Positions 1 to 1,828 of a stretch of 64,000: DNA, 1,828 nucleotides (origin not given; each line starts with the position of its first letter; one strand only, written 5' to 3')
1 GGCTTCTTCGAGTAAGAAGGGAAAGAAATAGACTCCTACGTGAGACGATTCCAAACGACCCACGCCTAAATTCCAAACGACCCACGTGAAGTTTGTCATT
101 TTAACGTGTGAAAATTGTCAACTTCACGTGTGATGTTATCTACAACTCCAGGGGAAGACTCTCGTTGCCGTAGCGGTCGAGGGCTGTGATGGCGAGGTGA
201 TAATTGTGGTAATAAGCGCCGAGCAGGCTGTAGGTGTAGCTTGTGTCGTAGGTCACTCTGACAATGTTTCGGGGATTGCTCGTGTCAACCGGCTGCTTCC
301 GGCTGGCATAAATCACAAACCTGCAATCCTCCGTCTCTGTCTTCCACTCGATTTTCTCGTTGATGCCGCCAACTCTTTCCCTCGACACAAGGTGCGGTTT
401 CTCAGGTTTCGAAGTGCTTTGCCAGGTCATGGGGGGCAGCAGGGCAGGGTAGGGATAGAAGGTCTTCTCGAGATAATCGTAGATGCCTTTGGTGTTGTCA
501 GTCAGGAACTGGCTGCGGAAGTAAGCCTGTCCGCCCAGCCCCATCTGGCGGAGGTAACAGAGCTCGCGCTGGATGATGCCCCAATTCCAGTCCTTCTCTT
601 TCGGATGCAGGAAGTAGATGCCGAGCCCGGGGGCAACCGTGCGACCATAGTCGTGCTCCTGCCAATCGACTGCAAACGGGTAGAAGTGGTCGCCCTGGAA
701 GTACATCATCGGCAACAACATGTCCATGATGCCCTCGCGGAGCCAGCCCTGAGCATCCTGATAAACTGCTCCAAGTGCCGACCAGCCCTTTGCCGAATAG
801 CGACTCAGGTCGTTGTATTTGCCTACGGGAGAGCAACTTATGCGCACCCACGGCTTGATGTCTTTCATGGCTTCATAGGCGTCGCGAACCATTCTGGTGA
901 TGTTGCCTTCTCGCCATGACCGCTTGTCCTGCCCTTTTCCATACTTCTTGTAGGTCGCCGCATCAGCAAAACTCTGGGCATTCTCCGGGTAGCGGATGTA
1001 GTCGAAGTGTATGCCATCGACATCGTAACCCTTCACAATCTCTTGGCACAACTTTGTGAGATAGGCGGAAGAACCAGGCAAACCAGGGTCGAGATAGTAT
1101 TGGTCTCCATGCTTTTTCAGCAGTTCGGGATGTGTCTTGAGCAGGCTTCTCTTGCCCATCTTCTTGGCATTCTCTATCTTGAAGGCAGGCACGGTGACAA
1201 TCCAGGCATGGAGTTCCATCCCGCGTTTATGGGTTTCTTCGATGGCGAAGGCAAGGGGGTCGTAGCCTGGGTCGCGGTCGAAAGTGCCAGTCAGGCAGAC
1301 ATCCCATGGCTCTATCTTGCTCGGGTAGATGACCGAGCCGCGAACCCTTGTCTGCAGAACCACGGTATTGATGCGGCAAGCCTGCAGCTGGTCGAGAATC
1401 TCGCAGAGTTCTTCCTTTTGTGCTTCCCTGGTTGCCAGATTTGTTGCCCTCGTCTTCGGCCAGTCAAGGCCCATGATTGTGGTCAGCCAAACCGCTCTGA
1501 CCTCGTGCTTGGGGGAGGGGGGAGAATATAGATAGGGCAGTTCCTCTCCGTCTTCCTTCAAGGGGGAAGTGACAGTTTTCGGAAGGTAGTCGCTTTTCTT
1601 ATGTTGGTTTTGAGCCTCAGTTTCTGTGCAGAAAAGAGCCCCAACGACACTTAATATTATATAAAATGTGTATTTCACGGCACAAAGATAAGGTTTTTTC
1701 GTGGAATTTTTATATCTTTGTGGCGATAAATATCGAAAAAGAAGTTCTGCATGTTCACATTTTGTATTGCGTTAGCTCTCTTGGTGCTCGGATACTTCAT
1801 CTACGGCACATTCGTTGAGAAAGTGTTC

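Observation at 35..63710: Dispersed intergenic arrays of 21-22-bp phased units built on a CACGTG palindrome (nine loci in 64 kb)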

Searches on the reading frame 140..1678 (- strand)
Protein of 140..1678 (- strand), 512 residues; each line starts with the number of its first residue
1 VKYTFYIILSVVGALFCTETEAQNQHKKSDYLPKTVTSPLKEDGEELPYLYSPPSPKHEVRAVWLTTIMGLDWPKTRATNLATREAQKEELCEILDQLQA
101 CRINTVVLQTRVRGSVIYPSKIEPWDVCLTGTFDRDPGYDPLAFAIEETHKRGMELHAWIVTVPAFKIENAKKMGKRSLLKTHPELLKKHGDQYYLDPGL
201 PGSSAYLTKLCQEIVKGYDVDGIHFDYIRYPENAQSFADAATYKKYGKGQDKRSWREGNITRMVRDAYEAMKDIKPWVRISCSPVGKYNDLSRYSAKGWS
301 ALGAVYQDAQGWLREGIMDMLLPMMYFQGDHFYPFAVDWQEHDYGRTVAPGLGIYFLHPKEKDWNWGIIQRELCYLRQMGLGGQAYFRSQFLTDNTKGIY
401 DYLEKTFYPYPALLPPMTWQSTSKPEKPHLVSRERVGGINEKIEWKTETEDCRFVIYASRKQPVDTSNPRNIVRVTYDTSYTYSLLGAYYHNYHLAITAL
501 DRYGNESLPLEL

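Call 20: search_protein_families(library=pfam, proteins=[window:140-1678:-])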
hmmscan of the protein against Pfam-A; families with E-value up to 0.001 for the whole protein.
window:140-1678:- (512 aa): 2 families
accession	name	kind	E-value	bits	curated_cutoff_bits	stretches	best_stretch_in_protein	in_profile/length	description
PF02638.21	GHL10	-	3.3e-55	187.8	27.9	1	59-329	1-264/311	Glycosyl hydrolase-like 10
PF13200.12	DUF4015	-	1.1e-09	38.3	27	1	86-275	10-187/313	Putative glycosyl hydrolase domain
